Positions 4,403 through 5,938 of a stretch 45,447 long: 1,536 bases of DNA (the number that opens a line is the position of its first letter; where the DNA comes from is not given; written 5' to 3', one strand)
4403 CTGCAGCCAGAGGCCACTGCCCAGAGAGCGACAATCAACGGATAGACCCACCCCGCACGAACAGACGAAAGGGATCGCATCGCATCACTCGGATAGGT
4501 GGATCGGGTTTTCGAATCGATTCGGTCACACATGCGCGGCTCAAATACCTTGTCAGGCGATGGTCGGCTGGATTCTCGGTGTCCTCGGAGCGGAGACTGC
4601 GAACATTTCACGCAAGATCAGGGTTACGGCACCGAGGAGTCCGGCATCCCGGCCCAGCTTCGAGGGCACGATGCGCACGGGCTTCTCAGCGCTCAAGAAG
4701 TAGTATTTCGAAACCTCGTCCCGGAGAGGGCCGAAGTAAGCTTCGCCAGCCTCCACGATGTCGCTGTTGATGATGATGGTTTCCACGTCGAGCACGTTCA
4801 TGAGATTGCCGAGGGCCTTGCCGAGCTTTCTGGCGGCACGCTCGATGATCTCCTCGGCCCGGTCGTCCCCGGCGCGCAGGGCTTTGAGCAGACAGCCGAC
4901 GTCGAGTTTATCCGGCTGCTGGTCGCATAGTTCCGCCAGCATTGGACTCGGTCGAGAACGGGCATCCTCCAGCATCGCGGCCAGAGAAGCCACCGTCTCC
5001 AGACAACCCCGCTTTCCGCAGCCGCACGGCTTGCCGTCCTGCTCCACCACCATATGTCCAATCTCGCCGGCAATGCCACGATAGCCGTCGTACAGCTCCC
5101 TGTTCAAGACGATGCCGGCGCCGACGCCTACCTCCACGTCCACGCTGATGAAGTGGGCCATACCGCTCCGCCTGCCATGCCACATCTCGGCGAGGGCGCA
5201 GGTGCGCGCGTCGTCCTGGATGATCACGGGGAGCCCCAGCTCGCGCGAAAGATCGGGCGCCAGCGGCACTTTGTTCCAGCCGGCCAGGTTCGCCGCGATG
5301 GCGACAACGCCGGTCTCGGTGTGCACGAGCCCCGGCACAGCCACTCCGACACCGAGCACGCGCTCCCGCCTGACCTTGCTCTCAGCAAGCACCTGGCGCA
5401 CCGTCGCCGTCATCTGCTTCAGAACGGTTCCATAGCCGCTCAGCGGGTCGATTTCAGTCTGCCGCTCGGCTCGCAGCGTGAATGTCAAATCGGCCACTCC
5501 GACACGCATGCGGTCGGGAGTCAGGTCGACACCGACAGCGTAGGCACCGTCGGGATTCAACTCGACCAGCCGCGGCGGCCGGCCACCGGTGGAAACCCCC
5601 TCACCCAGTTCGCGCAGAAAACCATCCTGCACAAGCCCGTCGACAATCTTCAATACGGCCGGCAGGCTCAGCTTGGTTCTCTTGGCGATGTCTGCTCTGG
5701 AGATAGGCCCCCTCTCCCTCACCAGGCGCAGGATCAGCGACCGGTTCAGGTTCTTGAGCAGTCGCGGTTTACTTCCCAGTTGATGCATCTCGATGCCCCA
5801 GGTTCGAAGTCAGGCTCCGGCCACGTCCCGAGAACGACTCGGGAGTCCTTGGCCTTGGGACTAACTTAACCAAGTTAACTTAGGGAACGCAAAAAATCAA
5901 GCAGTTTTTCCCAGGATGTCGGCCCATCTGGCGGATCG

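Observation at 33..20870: Recurrent AACTT/AAGTT inverted-repeat operator built into four promoters with one shared architecture, including back-to-back divergent promoters: candidate ROK regulon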

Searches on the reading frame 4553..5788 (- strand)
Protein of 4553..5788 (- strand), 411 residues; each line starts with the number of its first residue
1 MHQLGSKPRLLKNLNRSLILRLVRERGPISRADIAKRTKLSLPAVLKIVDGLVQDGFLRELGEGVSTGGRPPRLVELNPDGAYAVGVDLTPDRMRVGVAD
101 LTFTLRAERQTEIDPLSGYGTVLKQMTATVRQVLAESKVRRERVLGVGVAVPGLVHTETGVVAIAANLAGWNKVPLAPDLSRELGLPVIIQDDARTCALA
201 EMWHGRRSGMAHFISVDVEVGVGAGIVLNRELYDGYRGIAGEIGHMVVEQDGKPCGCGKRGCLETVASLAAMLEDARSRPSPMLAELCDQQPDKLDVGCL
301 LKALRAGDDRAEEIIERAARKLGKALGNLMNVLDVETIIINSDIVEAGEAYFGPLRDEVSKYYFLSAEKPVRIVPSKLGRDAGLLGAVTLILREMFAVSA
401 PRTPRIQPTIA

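Call 8: search_protein_families(library=pfam, proteins=[window:4553-5788:-])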
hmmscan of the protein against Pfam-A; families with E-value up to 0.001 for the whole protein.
window:4553-5788:- (411 aa): 4 families
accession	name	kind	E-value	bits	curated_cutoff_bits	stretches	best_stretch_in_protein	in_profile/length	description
PF00480.26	ROK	-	4.6e-60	204.1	22.9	1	85-393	2-293/294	ROK family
PF13412.12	HTH_24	-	7.3e-07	29.1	21.9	1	17-58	6-47/48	Winged helix-turn-helix DNA-binding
PF01047.28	MarR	-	2.2e-06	27.9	24.6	1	14-59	3-48/59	MarR family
PF12802.13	MarR_2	-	0.00019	22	27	1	17-59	8-51/61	MarR family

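Call 12: find_encoding_contigs(protein=window:4553-5788:-, flank=10000, max_places=10)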
Protein window:4553-5788:- (411 aa): 3 contigs read that carry it; 3 places shown.
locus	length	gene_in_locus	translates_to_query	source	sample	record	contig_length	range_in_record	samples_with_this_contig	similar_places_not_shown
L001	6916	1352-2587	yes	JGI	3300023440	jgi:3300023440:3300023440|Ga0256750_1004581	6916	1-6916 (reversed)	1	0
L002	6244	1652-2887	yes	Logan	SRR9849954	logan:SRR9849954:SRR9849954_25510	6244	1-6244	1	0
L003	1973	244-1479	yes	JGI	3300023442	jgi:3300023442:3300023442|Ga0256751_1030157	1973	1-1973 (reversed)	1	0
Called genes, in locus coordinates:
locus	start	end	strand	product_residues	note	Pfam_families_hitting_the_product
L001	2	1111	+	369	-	?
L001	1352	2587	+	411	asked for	PF01047:MarR (weak), PF13412:HTH_24 (weak), PF00480:ROK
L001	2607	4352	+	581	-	PF13624:SurA_N_3 (weak), PF28307:LA_1883 (faint), PF13145:Rotamase_2, PF13616:Rotamase_3, PF00639:Rotamase, PF13145:Rotamase_2, PF00639:Rotamase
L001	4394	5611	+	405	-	PF01041:DegT_DnrJ_EryC1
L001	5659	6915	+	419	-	?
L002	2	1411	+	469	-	?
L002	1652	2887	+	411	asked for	PF01047:MarR (weak), PF13412:HTH_24 (weak), PF00480:ROK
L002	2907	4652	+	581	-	PF13624:SurA_N_3 (weak), PF28307:LA_1883 (faint), PF13145:Rotamase_2, PF13616:Rotamase_3, PF00639:Rotamase, PF13145:Rotamase_2, PF00639:Rotamase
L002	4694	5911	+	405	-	PF01041:DegT_DnrJ_EryC1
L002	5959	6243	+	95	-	?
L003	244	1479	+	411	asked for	PF01047:MarR (weak), PF13412:HTH_24 (weak), PF00480:ROK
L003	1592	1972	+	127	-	?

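Call 13: find_homologous_proteins(query=window:4553-5788:-, max_evalue=1e-30)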
Query window:4553-5788:- (411 aa): 3460 proteins with E <= 1e-30 among 8000 candidates; the best 120 are listed.
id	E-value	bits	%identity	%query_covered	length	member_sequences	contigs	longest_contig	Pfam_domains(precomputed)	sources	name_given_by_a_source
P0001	3.6e-265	897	100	100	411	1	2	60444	PF01047.29,PF00480.27,PF13412.13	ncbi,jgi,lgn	-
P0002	9.0e-203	692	77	97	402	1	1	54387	PF00480.27,PF13412.13,PF12802.14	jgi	jgi:predicted NBD/HSP70 family sugar kinase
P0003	1.2e-198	678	75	99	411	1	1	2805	PF00480.27,PF13412.13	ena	-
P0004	1.3e-192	659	73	99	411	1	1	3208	PF01047.29,PF00480.27,PF13412.13,PF12802.14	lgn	-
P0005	7.5e-123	429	51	96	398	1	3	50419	PF00480.27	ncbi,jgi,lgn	-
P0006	5.9e-122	426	49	95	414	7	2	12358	PF00480.27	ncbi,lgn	-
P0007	1.6e-118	415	46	95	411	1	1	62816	PF00480.27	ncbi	-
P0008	5.8e-77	278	38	94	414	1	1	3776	PF00480.27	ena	-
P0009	2.8e-74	269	39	94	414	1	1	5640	PF00480.27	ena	-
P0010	5.8e-74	268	38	94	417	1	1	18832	PF00480.27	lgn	-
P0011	9.2e-74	267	37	97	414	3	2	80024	PF00480.27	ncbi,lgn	-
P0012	2.7e-73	266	37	94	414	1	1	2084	PF00480.27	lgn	-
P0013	7.2e-73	264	38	94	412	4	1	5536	PF00480.27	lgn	-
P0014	1.0e-72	264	37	94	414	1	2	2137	PF00480.27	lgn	-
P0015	1.4e-70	257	37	94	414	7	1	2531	PF00480.27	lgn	-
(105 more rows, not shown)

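Call 14: find_encoding_contigs(protein=P0002, flank=10000, max_places=3)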
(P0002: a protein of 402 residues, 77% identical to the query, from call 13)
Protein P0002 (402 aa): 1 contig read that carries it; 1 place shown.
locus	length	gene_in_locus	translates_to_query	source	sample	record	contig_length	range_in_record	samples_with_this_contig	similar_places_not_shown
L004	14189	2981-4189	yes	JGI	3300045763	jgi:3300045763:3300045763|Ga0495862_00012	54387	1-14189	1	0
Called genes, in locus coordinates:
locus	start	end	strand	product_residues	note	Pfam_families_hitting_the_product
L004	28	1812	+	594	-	PF01663:Phosphodiest, PF00515:TPR_1, PF13414:TPR_11, PF13424:TPR_12, PF13424:TPR_12, PF13414:TPR_11, PF23914:TPR_CcmH_CycH, PF00515:TPR_1, +41 more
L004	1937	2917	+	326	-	PF00480:ROK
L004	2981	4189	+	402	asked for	PF12802:MarR_2 (weak), PF13412:HTH_24 (weak), PF00480:ROK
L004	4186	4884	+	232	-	PF03932:CutC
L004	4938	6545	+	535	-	PF13623:SurA_N_2 (faint), PF13624:SurA_N_3 (weak), PF13145:Rotamase_2, PF13616:Rotamase_3, PF00639:Rotamase, PF13145:Rotamase_2, PF13616:Rotamase_3, PF00639:Rotamase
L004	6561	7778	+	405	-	PF01041:DegT_DnrJ_EryC1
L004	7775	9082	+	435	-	PF04734:Ceramidase_alk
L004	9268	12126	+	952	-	PF13620:CarboxypepD_reg, PF13715:CarbopepD_reg_2, PF07715:Plug, PF00593:TonB_dep_Rec_b-barrel, PF25183:OMP_b-brl_4 (weak)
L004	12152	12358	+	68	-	-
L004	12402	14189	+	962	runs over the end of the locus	-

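Call 15: find_encoding_contigs(protein=P0005, flank=10000, max_places=3)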
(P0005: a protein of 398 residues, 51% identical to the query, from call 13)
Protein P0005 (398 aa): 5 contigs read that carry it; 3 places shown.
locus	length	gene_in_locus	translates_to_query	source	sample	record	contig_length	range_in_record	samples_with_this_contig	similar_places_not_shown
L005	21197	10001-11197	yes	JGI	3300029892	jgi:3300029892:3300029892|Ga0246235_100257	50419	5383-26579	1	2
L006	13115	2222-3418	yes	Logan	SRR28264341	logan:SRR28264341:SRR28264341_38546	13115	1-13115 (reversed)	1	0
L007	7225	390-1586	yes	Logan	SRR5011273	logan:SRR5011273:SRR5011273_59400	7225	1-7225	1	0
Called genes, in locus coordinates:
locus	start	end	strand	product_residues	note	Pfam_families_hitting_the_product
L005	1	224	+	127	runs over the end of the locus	PF00903:Glyoxalase, PF13669:Glyoxalase_4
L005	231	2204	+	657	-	PF01663:Phosphodiest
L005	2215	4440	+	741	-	PF01663:Phosphodiest, PF13424:TPR_12, PF13414:TPR_11, PF13414:TPR_11, PF13432:TPR_16, PF00515:TPR_1, PF07719:TPR_2, PF13181:TPR_8, +27 more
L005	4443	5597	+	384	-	PF14306:PUA_2, PF01747:ATP-sulfurylase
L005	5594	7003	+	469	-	PF01663:Phosphodiest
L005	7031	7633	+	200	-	PF01583:APS_kinase, PF08433:KTI12, PF13238:AAA_18 (weak), PF13671:AAA_33 (weak)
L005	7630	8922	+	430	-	PF01663:Phosphodiest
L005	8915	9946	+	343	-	PF01408:GFO_IDH_MocA, PF03807:F420_oxidored (faint), PF22725:GFO_IDH_MocA_C3, PF02894:GFO_IDH_MocA_C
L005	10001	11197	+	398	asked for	PF00480:ROK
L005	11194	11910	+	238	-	PF03932:CutC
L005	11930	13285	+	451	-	PF04734:Ceramidase_alk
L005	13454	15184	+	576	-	PF13145:Rotamase_2, PF13616:Rotamase_3, PF00639:Rotamase, PF13145:Rotamase_2, PF13616:Rotamase_3, PF00639:Rotamase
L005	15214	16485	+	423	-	PF01041:DegT_DnrJ_EryC1, PF00155:Aminotran_1_2 (weak)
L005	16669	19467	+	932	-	PF13620:CarboxypepD_reg, PF13715:CarbopepD_reg_2, PF07715:Plug, PF00593:TonB_dep_Rec_b-barrel, PF25183:OMP_b-brl_4 (weak)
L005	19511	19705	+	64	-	-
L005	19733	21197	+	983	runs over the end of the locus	-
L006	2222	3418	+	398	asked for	PF00480:ROK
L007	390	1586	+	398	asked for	PF00480:ROK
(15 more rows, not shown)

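Call 16: find_encoding_contigs(protein=P0007, flank=10000, max_places=3)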
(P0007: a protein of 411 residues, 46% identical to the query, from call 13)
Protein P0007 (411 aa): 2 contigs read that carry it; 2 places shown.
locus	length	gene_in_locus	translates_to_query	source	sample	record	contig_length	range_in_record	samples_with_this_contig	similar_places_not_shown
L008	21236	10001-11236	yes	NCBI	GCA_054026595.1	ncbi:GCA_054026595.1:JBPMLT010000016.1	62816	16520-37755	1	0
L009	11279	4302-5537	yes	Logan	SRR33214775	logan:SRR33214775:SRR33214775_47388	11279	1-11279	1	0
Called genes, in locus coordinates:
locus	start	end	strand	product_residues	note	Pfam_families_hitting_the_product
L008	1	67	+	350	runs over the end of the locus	PF18152:DAHP_snth_FXD, PF00793:DAHP_synth_1, PF03102:NeuB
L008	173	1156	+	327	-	PF00579:tRNA-synt_1b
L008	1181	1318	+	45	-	-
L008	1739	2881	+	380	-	PF02153:PDH_N, PF20463:PDH_C, PF01842:ACT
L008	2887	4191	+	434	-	PF00275:EPSP_synthase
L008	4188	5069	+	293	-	PF08501:Shikimate_dh_N, PF01488:Shikimate_DH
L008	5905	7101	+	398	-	PF01264:Chorismate_synt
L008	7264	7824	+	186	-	PF01202:SKI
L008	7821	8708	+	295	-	PF01220:DHquinase_II, PF01590:GAF, PF13185:GAF_2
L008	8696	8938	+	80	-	-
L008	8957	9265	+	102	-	-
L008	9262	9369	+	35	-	-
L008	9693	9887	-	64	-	-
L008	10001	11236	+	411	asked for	PF00480:ROK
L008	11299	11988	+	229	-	PF03932:CutC, PF02581:TMP-TENI (weak)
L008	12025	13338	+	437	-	PF04734:Ceramidase_alk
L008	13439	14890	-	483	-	PF13585:CHU_C (weak), PF13860:FlgD_ig, PF18962:Por_Secre_tail (weak)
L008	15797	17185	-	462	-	PF00860:Xan_ur_permease, PF00916:Sulfate_transp (faint)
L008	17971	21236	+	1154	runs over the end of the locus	PF27218:MJ0043_C, PF00580:UvrD-helicase, PF01443:Viral_helicase1 (faint), PF13086:AAA_11 (weak), PF13245:AAA_19, PF13604:AAA_30 (faint), PF13361:UvrD_C, PF13538:UvrD_C_2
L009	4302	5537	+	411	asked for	PF00480:ROK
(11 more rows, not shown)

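Call 19: find_encoding_contigs(protein=P0006, flank=10000, max_places=3)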
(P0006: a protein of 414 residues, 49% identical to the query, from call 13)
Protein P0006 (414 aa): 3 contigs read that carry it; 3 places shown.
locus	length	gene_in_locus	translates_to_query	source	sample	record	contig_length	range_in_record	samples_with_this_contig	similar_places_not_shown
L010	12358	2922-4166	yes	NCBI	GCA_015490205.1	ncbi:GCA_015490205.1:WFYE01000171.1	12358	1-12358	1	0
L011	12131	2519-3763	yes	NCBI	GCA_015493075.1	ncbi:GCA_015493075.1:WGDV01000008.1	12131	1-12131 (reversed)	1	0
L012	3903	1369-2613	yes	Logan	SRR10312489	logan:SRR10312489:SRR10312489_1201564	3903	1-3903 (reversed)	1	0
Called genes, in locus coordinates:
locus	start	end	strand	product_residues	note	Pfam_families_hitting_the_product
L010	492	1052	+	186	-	PF01202:SKI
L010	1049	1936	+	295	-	PF01220:DHquinase_II, PF01590:GAF, PF13185:GAF_2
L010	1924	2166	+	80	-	-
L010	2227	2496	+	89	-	-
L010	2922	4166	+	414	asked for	PF00480:ROK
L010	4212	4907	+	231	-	PF03932:CutC, PF02581:TMP-TENI (faint)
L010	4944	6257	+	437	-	PF04734:Ceramidase_alk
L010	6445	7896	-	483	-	PF13860:FlgD_ig, PF18962:Por_Secre_tail (weak)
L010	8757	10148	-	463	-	PF00860:Xan_ur_permease, PF00916:Sulfate_transp (weak)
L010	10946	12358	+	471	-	?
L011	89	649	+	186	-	PF01202:SKI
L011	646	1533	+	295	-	PF01220:DHquinase_II, PF01590:GAF, PF13185:GAF_2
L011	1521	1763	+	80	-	-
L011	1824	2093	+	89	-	-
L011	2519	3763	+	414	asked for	PF00480:ROK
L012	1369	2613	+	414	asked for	PF00480:ROK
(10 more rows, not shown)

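Call 23: find_related_loci(query=A1, collection=genome_contigs, flank=10000)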
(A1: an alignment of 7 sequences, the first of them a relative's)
Query A1 (411 aa) in genome_contigs; peptide patterns used: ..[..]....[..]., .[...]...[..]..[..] (x = any residue, [..] = any of these).
600 stretches matched a pattern (row limit reached: there are more); 589 encode a relative of the query (tblastn E <= 1e-3); the best 80 are kept; 80 distinct loci.
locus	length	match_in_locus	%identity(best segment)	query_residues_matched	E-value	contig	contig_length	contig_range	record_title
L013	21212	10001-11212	51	4-407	3e-133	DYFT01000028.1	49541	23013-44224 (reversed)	MAG TPA_asm: Ignavibacterium album isolate BE2011_53_18 Afr_mines_BE2011_265_length_49541_cov_7_867437, whole genome sho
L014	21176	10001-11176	46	5-396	6e-124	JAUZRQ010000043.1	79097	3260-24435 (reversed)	MAG: candidate division KSB1 bacterium isolate GS19_ROV16_BS04-AMOR20_M0784 AMOR20_M0784_contig43, whole genome shotgun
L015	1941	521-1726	33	9-407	3e-73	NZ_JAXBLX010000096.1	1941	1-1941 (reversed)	Halalkalibacter kiskunsagensis strain DSM 29791 NODE_98_length_1941_cov_106.344421, whole genome shotgun sequence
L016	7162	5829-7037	29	4-404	4e-65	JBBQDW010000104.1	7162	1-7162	MAG: Candidatus Humimicrobiales bacterium isolate Co_metawrap_1140 Cmw_1140_k141_30060230_length_7162_cov_9.9949, whole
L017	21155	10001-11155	34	9-396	8e-65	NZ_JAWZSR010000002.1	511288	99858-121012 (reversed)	Gracilibacillus pellucidus strain S3-1-1 scaffold2, whole genome shotgun sequence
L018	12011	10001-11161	35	11-398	6e-65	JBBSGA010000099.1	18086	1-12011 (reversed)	MAG: Chloroflexales bacterium isolate LS2_sbin.21 LS2_sbin.21_K_741183_L_18086_cov_11.1870, whole genome shotgun sequenc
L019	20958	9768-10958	33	9-408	1e-64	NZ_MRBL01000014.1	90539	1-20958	Bacillus haynesii strain NRRL B-41327 Bacillus_sp_NRRL_B-41327_contig_14, whole genome shotgun sequence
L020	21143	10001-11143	32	9-396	1e-64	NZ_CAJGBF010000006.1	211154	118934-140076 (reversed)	Rossellomorea arthrocnemi strain EAR8, whole genome shotgun sequence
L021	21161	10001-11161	33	9-396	9e-63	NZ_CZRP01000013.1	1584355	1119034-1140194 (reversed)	Gracilibacillus massiliensis strain Awa-1, whole genome shotgun sequence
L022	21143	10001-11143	35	12-398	2e-60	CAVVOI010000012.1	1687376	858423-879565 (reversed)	MAG: uncultured Chloroflexia bacterium isolate MFD09779.bin.1.333 genome assembly, contig: contig_602, whole genome shot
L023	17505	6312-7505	31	10-402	3e-60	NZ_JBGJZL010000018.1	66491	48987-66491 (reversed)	Pelosinus sp. sgz500959 Scaffold18, whole genome shotgun sequence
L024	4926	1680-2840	29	11-396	1e-59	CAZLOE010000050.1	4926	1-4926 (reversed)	MAG TPA_asm: uncultured Actinomycetota bacterium isolate binchicken_co196_361 genome assembly, contig: NODE_23922_length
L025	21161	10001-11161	34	9-396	1e-58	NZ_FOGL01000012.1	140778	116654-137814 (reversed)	Gracilibacillus ureilyticus strain CGMCC 1.7727, whole genome shotgun sequence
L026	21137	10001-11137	34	9-396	5e-58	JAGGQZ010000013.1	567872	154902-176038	Chryseobacterium sp. ISL-80 ISL80_14, whole genome shotgun sequence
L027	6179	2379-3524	31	10-408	1e-57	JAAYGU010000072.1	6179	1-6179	MAG: Bacillota bacterium isolate AS09scLD_265 185706_AS09, whole genome shotgun sequence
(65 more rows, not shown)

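Call 27: find_encoding_contigs(protein=P0003, flank=10000, max_places=3)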
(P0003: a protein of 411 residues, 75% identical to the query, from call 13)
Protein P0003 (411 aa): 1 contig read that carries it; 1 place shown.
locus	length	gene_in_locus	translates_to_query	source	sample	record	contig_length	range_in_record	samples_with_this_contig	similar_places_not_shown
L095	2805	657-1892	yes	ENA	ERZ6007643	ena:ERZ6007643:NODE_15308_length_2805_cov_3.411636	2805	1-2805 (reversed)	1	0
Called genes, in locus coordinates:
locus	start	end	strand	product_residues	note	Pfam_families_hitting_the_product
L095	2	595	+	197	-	?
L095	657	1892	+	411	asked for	PF13412:HTH_24 (weak), PF00480:ROK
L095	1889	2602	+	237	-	PF03932:CutC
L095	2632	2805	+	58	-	?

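Call 28: find_encoding_contigs(protein=P0004, flank=10000, max_places=3)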
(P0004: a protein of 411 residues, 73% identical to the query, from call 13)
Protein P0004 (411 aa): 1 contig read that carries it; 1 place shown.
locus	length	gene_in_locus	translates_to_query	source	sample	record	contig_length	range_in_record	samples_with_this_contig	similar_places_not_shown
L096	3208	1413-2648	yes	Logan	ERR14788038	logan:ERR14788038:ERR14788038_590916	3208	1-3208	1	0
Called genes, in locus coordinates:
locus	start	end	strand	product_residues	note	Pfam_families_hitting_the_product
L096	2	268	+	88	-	?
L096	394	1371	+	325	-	PF00480:ROK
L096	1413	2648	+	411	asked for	PF01047:MarR (weak), PF12802:MarR_2 (weak), PF13412:HTH_24 (weak), PF00480:ROK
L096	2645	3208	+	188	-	?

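Call 54: search_protein_families(library=ncbifam, proteins=[window:4553-5788:-], max_evalue=0.00001)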
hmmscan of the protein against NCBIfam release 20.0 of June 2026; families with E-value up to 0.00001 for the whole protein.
window:4553-5788:- (411 aa): 11 families
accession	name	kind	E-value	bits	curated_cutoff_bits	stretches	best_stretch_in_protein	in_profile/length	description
NF047937.1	TransRegNagC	equivalog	7.9e-62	209.7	650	1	10-396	7-388/399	DNA-binding transcriptional regulator NagC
NF049930.1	TransRegMlc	equivalog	8.6e-57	193.2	530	1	11-393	13-391/405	sugar metabolism global transcriptional regulator Mlc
TIGR00744.1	ROK_glcA_fam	subfamily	1.2e-50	172.6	260.35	1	86-395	2-312/318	ROK family glucokinase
NF003461.0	PRK05082.1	subfamily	1.5e-37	129.5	283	1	124-391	39-286/291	N-acetylmannosamine kinase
NF047821.1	NactlManKinNanK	equivalog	3.2e-31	109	450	1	124-390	39-285/288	N-acetylmannosamine kinase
NF007251.0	PRK09698.1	equivalog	2.8e-30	105.6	253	1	83-395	7-300/304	allose kinase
NF009835.0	PRK13310.1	equivalog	3.1e-27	95.7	380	1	86-393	4-302/303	N-acetylglucosamine kinase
NF007108.0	PRK09557.1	equivalog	6.2e-26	91.4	443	1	125-390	39-299/303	fructokinase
NF042998.1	bglucokin_BglK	equivalog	1.5e-23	83.5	550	1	140-389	50-283/291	beta-glucoside kinase BglK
NF009836.0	PRK13311.1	equivalog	1.6e-15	57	551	1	126-269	39-191/256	N-acetyl-D-glucosamine kinase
NF045551.1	GK_Pyrobac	equivalog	2.3e-15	56.7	500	1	143-393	47-282/294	ATP-dependent glucokinase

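Call 58: search_solved_structures(query=window:4553-5788:-, max_evalue=1e-10)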
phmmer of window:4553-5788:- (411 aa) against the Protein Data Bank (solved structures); distinct sequences matched with E-value up to 1e-10: 27.
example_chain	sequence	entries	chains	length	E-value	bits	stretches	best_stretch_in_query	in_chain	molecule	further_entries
5f7r_E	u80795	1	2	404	1.8e-51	178.9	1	9-399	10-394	Lmo0178 protein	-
5f7p_E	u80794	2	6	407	1.9e-51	178.9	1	9-399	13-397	Lmo0178 protein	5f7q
1z05_A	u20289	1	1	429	3.8e-41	145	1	11-388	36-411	transcriptional regulator, ROK family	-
3bp8_A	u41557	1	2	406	4.1e-40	141.5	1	11-387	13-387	Putative NAGC-like transcriptional regulator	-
1z6r_A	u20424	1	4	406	8.3e-40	140.5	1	11-387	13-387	Mlc protein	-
9srt_D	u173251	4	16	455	1.7e-39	139.5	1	11-387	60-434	DNA-binding transcriptional repressor Mlc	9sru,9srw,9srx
2qm1_A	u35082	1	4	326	4e-39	138.3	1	85-393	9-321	Glucokinase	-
2yhy_A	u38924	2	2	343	2e-34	122.8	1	84-392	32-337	BIFUNCTIONAL UDP-N-ACETYLGLUCOSAMINE 2-EPIMERASE/N-ACETYLMANNOSAMINE KINASE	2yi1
3eo3_A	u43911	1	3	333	2.2e-34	122.7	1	84-392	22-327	Bifunctional UDP-N-acetylglucosamine 2-epimerase/N-acetylmannosamine kinase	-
2yhw_A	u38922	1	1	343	9.1e-34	120.6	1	84-392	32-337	BIFUNCTIONAL UDP-N-ACETYLGLUCOSAMINE 2-EPIMERASE/N-ACETYLMANNOSAMINE KINASE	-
3vov_A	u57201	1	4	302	4.6e-31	111.7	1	116-390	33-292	Glucokinase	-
3vgk_A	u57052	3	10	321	8.6e-30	107.6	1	142-391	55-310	Glucokinase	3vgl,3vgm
6jdb_A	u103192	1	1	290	4.6e-28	101.9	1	147-389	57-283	N-acetylmannosamine kinase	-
6jdc_A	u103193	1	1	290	5.1e-28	101.7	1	147-388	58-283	N-acetylmannosamine kinase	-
2hoe_A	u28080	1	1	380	7.7e-27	97.8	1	7-360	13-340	N-acetylglucosamine kinase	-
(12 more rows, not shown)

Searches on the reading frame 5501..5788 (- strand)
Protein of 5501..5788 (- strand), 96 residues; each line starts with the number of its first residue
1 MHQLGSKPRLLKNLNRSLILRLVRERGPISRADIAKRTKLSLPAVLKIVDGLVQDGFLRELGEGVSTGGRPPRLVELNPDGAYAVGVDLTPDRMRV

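Call 26: find_related_loci(query=A2, collection=metagenome_contigs, flank=10000)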
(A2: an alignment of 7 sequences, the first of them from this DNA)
Query A2 (96 aa) in metagenome_contigs; peptide patterns used: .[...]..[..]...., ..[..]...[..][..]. (x = any residue, [..] = any of these).
377 stretches matched a pattern; 2 encode a relative of the query (tblastn E <= 1e-3); 2 distinct loci.
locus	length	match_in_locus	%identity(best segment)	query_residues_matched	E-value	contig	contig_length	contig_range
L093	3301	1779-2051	64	5-95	2e-36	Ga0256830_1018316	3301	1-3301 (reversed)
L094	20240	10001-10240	41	15-94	2e-18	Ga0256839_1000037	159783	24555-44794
